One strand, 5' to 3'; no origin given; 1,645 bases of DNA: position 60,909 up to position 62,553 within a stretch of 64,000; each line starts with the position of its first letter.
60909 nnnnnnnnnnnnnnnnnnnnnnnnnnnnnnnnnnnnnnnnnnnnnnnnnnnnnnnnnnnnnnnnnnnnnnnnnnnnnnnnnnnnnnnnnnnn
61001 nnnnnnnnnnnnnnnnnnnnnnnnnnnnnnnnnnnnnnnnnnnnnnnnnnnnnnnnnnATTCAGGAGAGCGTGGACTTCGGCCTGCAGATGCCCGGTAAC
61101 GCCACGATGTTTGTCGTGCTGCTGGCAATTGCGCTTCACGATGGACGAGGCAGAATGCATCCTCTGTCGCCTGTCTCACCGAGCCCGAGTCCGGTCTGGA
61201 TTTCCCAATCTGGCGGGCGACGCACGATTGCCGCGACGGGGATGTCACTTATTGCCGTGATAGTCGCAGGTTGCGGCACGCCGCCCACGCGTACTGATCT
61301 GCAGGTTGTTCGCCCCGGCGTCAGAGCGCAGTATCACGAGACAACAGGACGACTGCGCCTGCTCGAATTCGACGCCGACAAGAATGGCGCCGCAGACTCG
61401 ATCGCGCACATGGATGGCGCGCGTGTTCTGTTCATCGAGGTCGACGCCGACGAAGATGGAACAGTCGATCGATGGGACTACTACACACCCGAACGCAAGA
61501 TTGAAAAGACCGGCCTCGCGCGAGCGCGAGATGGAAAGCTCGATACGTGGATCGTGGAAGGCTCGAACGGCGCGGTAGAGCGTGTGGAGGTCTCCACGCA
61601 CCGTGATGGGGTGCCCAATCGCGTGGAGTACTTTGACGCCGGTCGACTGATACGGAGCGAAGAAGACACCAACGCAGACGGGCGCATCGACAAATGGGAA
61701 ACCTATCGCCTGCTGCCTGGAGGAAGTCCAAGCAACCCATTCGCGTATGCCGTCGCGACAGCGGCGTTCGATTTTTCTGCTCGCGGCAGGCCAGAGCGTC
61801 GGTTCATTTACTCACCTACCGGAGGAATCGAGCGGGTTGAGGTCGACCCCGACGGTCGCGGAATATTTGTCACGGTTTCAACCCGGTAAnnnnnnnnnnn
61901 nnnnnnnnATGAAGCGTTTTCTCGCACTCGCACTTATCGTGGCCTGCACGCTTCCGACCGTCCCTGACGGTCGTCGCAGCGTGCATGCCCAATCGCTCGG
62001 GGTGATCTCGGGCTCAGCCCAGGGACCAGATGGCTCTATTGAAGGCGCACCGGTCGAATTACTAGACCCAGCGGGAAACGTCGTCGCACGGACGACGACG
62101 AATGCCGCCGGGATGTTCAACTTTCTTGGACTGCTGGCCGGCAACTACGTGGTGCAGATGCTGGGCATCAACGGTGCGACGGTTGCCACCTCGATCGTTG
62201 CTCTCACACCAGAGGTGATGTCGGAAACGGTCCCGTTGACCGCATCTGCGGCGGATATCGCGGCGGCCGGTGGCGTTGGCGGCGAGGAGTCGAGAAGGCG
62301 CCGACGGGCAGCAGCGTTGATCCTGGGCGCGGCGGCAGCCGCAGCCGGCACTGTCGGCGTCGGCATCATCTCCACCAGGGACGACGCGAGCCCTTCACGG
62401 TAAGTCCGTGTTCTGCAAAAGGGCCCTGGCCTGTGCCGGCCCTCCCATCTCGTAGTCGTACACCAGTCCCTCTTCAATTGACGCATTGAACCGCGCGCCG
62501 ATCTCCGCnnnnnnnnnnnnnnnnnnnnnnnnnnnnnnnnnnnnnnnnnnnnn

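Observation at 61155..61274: In-frame lipoprotein signal peptide preserved at the fusion junction inside the ligase ORF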

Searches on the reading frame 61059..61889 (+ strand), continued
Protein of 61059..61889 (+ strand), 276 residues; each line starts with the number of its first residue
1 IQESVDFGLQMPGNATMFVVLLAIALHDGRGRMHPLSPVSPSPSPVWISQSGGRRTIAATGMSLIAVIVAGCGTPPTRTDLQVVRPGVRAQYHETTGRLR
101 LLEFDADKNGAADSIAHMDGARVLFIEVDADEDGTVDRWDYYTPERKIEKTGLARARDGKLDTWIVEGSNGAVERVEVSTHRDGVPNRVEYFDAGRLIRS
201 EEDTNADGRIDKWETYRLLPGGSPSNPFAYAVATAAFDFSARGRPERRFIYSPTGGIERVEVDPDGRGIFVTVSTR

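Call 46: find_related_loci(query=window:61275-61889:+, collection=genome_contigs, flank=4000)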
Query window:61275-61889:+ (204 aa) in genome_contigs; peptide patterns used: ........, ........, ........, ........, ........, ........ (x = any residue, [..] = any of these).
452 stretches matched a pattern; 77 encode a relative of the query (tblastn E <= 1e-3); 77 distinct loci.
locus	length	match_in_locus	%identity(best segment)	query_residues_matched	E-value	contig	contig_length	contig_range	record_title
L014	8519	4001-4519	46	19-203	3e-50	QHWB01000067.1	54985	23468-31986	MAG: Acidobacteria bacterium isolate gp6 AA54 14_1009_05_20cm_scaffold_170_curated, whole genome shotgun sequence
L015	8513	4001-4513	49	20-201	8e-50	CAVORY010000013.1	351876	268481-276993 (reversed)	MAG: uncultured Acidobacteriota bacterium isolate MFD00032.bin.2.43 genome assembly, contig: contig_8779, whole genome s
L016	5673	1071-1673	41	16-198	5e-48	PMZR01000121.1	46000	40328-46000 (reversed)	MAG: Acidobacteria bacterium isolate fen_186 73.20110800_E3D.77_contig_29773, whole genome shotgun sequence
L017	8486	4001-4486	45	14-186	8e-47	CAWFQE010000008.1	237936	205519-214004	MAG: uncultured Acidobacteriota bacterium isolate MFD05942.bin.1.240 genome assembly, contig: contig_34989, whole genome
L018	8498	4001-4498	44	20-196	1e-46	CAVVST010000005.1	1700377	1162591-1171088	MAG: uncultured Acidobacteriota bacterium isolate MFD02840.bin.2.185 genome assembly, contig: contig_352, whole genome s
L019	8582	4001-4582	44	1-204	1e-46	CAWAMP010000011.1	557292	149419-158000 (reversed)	MAG: uncultured Acidobacteriota bacterium isolate MFD02979.bin.1.171 genome assembly, contig: contig_18023, whole genome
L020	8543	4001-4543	44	12-204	2e-43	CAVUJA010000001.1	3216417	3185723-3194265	MAG: uncultured Acidobacteriota bacterium isolate MFD01872.bin.1.270 genome assembly, contig: contig_31940, whole genome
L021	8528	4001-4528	43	12-198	7e-43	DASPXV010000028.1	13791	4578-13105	MAG TPA_asm: Vicinamibacterales bacterium isolate SMAG_U11576 k141_1233242, whole genome shotgun sequence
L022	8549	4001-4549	43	12-202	1e-41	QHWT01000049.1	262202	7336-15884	MAG: Acidobacteria bacterium isolate gp6 AA36 14_0927_09_20cm_scaffold_107_curated, whole genome shotgun sequence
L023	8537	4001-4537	40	12-201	1e-41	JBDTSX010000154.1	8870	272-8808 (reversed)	MAG: Acidobacteriota bacterium isolate cluster3_bin.282 NODE_37626_length_8870_cov_5.462507, whole genome shotgun sequen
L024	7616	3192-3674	44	2-160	7e-41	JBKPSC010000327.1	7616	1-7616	MAG: Acidobacteriota bacterium isolate GS_EKS_MAG_00032 GS_EKS_000001643969, whole genome shotgun sequence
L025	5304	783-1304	44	15-199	2e-40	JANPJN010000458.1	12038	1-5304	MAG: Acidobacteriota bacterium isolate VAR_61_metabat_4 VAR_61_k141_2375299, whole genome shotgun sequence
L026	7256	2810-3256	42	16-199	8e-39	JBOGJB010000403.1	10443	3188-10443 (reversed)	MAG: Vicinamibacterales bacterium isolate M3-S_metawrap_bin.293 k127_1521292, whole genome shotgun sequence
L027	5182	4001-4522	40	15-199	2e-38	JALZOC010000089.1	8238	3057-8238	MAG: Acidobacteriota bacterium isolate MSU bin101 SD1458_NODE_2175_length_8238_cov_1.058316, whole genome shotgun sequen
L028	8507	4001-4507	43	20-199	2e-38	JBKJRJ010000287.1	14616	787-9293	MAG: Vicinamibacterales bacterium isolate ant_bin.531 k117_635352, whole genome shotgun sequence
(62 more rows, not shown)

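Call 59: find_related_loci(query=window:61059-61889:+, collection=metagenome_contigs, flank=3000)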
Query window:61059-61889:+ (276 aa) in metagenome_contigs; peptide patterns used: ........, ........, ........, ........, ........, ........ (x = any residue, [..] = any of these).
600 stretches matched a pattern (row limit reached: there are more); 113 encode a relative of the query (tblastn E <= 1e-3); the best 80 are kept; 80 distinct loci.
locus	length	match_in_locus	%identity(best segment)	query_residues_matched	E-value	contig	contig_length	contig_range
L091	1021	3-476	84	119-276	8e-92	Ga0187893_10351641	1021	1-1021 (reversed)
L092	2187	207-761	53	89-274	6e-60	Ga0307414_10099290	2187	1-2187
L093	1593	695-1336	47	56-275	1e-57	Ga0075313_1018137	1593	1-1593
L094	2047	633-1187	47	62-264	3e-56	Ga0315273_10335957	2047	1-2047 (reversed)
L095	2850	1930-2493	46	67-271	1e-54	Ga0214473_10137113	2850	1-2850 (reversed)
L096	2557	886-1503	44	50-274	6e-54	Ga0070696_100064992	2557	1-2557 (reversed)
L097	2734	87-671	44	62-274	1e-53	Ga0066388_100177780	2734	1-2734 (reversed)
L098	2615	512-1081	44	65-271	2e-53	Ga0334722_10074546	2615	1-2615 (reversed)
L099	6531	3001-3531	48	88-276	3e-53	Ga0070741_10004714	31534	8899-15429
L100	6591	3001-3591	44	57-271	7e-53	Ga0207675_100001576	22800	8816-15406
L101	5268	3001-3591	44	57-271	7e-53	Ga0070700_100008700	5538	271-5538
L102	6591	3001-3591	43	62-275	3e-52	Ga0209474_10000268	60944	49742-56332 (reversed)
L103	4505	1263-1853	43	62-275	3e-52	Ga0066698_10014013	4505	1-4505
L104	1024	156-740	44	62-274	1e-55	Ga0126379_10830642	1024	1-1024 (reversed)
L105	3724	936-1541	43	54-274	6e-52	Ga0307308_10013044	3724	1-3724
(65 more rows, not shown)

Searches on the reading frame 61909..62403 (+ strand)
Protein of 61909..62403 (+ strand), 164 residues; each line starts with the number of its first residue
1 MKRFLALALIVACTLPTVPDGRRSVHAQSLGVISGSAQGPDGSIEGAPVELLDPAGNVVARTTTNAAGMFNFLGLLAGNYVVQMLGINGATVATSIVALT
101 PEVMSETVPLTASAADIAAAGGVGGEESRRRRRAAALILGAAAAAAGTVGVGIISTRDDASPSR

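Call 30: search_protein_families(library=pfam, proteins=[window:61909-62403:+], max_evalue=0.00001)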
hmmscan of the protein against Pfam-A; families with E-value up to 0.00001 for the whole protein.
window:61909-62403:+ (164 aa): 3 families
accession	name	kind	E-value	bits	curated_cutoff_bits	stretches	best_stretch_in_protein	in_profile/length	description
PF17210.9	SdrD_B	-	4.1e-09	37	29.7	1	41-115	21-95/112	SdrD B-like domain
PF13620.12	CarboxypepD_reg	-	1.1e-08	35.7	32.3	1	33-101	2-71/82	Carboxypeptidase regulatory-like domain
PF07210.18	DUF1416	-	7.3e-06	26.3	23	1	24-108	13-95/97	Protein of unknown function (DUF1416)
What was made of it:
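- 61909..62403 (+): Downstream companion gene: a secreted CarboxypepD_reg/SdrD_B-like protein (164 aa). It travels with this domain lineage. Pfam (call 30).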

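Call 63: search_protein_families(library=ncbifam, proteins=[window:61909-62403:+], max_evalue=0.001)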
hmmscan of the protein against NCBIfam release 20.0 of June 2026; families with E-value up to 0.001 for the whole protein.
window:61909-62403:+ (164 aa): 1 family
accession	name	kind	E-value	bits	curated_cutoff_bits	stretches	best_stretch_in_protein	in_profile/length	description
NF000535.3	MSCRAMM_SdrC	exception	0.00069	17.7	1700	1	41-108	517-584/963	MSCRAMM family adhesin SdrC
